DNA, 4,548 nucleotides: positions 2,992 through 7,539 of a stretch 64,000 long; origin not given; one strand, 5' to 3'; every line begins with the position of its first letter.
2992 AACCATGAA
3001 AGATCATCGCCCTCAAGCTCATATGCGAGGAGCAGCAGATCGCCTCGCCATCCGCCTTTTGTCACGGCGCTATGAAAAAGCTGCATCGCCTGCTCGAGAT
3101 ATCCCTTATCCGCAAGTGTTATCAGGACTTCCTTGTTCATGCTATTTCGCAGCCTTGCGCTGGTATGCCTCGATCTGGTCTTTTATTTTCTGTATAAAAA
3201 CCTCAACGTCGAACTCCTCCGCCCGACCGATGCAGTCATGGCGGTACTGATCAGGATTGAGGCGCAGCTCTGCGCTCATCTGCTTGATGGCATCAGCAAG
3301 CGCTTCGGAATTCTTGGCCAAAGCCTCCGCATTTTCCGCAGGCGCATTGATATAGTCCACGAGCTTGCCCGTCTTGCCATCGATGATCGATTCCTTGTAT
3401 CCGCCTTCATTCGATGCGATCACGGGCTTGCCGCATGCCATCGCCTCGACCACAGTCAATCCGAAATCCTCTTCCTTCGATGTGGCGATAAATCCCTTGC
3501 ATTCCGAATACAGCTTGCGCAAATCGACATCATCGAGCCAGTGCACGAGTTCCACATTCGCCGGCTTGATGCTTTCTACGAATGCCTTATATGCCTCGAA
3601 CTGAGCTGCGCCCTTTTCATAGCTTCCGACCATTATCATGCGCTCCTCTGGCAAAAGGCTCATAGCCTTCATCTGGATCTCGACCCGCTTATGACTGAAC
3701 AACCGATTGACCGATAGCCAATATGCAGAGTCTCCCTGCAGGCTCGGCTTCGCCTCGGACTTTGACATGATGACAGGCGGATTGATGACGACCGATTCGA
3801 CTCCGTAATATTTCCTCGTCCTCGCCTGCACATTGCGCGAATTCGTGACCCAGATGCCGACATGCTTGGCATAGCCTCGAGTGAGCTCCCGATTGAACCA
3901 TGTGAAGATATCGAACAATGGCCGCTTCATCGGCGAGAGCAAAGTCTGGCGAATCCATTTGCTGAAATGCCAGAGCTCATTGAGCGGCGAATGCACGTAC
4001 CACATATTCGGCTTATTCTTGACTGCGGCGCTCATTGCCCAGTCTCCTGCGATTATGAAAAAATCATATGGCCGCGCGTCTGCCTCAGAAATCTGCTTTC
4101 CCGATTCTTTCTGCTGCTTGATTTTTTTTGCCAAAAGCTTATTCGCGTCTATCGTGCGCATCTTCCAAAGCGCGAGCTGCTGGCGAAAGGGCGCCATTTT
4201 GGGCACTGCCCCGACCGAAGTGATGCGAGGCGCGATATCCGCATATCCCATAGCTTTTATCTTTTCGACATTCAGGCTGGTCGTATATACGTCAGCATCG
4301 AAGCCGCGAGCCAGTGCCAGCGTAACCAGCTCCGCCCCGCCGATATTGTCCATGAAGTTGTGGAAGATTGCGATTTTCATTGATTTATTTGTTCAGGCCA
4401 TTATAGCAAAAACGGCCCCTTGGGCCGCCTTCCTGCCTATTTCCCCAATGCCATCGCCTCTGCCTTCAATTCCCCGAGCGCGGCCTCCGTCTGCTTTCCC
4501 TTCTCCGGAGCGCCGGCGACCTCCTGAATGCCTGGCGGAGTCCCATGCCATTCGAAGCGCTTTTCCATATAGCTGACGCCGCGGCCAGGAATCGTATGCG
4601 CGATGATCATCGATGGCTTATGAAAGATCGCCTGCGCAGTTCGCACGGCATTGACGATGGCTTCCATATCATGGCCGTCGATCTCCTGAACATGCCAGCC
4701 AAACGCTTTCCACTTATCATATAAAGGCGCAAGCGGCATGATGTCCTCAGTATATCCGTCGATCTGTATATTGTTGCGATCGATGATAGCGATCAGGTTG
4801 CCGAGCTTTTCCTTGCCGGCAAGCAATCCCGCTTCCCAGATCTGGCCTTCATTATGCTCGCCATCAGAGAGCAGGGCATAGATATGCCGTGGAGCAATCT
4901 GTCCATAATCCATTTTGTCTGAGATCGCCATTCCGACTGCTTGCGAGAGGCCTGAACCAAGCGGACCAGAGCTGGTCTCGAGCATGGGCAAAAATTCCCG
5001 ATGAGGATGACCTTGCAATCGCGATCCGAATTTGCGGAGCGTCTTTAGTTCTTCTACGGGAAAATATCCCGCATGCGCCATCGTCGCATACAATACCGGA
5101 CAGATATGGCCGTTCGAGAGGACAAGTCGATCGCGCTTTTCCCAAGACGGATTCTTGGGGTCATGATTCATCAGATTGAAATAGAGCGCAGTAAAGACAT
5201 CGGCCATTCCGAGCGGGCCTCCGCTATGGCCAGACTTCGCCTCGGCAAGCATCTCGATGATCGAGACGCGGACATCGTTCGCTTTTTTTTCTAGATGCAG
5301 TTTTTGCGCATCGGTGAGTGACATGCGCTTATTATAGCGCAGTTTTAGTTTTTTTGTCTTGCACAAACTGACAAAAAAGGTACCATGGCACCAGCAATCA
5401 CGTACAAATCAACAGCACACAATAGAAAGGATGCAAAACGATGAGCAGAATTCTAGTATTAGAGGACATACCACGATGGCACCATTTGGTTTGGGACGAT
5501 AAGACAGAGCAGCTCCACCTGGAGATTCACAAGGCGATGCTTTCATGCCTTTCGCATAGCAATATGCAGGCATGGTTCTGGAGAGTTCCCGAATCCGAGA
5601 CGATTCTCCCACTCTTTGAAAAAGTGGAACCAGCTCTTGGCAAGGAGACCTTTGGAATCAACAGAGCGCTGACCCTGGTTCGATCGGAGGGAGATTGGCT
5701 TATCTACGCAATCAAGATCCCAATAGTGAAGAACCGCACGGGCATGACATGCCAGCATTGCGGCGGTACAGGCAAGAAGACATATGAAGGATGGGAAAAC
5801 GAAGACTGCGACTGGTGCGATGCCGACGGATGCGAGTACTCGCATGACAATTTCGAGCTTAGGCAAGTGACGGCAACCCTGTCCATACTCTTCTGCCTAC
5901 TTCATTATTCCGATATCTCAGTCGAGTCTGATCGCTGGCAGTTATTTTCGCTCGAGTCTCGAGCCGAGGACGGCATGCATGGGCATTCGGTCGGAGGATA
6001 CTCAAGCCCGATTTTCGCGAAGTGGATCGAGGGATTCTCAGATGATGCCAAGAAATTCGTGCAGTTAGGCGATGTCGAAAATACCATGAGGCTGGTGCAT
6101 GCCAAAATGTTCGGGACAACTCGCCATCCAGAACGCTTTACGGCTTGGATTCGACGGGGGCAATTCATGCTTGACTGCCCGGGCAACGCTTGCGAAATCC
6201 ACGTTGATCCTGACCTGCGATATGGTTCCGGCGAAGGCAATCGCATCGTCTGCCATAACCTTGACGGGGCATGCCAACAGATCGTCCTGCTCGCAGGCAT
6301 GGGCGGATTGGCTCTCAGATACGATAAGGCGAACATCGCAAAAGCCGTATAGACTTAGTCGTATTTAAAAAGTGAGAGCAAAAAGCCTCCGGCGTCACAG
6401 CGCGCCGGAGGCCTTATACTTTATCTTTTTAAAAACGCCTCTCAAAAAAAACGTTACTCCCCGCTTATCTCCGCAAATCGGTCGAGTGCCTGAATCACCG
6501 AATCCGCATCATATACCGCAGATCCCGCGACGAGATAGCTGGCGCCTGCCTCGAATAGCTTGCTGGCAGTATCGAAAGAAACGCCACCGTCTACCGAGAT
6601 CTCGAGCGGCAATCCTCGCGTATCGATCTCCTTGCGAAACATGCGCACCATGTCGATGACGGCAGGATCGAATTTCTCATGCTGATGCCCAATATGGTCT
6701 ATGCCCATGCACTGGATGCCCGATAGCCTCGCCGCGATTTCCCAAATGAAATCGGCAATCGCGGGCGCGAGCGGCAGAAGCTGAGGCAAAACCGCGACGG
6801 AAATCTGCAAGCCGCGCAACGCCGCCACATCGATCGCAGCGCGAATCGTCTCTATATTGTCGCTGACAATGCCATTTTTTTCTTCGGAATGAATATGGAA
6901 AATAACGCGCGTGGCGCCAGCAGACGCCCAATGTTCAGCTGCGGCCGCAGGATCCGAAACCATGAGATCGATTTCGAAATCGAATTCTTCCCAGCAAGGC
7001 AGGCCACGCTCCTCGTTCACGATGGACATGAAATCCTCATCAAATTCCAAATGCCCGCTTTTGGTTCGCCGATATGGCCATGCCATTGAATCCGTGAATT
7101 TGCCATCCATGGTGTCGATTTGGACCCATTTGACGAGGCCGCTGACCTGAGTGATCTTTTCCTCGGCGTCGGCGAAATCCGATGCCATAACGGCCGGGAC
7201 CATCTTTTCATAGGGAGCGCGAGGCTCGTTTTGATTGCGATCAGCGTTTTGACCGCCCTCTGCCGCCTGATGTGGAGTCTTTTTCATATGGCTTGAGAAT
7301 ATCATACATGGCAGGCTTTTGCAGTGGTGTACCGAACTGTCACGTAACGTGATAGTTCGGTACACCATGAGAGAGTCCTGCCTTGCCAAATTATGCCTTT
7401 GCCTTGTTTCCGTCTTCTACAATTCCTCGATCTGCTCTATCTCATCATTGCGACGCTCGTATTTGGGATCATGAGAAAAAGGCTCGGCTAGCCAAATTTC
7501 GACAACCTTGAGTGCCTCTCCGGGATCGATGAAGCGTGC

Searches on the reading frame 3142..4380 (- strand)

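Call 38: search_protein_families(library=pfam, proteins=[window:3142-4380:-], max_evalue=0.001)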
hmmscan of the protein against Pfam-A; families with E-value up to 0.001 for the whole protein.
window:3142-4380:- (412 aa): 5 families
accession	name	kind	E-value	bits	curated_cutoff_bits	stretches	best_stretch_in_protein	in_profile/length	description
PF00534.26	Glycos_transf_1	-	1.1e-26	93.9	26.4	1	209-356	6-150/172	Glycosyl transferases group 1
PF13692.12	Glyco_trans_1_4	-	4.5e-21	76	27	1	223-355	6-137/142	Glycosyl transferases group 1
PF20706.3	GT4-conflict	-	7.9e-10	38.7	26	1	183-372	160-358/385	Family 4 Glycosyltransferase in conflict systems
PF13524.12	Glyco_trans_1_2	-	3.8e-05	24.1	25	1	242-367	11-124/144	Glycosyl transferase-like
PF13439.12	Glyco_transf_4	-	8.9e-05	23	28.5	0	14-203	2-166/170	Glycosyltransferase Family 4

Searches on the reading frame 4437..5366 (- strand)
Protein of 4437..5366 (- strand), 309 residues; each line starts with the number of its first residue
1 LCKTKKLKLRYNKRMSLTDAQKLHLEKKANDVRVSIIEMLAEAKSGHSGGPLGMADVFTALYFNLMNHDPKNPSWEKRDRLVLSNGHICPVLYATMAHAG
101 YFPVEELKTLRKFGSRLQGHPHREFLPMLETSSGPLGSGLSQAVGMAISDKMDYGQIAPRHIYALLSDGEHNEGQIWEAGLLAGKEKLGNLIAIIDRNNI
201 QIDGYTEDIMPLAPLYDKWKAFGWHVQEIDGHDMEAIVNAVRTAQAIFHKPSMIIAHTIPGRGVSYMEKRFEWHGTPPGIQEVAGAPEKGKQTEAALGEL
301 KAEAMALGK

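Call 38: search_protein_families(library=pfam, proteins=[window:4437-5366:-], max_evalue=0.001)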
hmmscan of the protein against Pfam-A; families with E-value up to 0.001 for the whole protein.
window:4437-5366:- (309 aa): 3 families
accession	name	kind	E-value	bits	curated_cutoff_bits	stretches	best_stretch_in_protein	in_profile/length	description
PF00456.26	Transketolase_N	-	8.6e-67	225.9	22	1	27-286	4-271/334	Transketolase, thiamine diphosphate binding domain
PF13292.11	DXP_synthase_N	-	7.9e-10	38.9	21.2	1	13-203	6-176/274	1-deoxy-D-xylulose-5-phosphate synthase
PF00676.26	E1_dh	-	5.6e-06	26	22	1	130-253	97-219/300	Dehydrogenase E1 component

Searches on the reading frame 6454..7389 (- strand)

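Call 38: search_protein_families(library=pfam, proteins=[window:6454-7389:-], max_evalue=0.001)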
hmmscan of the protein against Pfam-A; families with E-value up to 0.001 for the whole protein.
window:6454-7389:- (311 aa): 2 families
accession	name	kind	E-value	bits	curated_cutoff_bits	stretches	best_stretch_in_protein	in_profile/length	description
PF00834.25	Ribul_P_3_epim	-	7.8e-22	78.1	21.1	1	134-293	56-198/198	Ribulose-phosphate 3 epimerase family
PF00977.27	His_biosynth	-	0.00075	19.4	23.6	0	248-302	65-116/228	Histidine biosynthesis protein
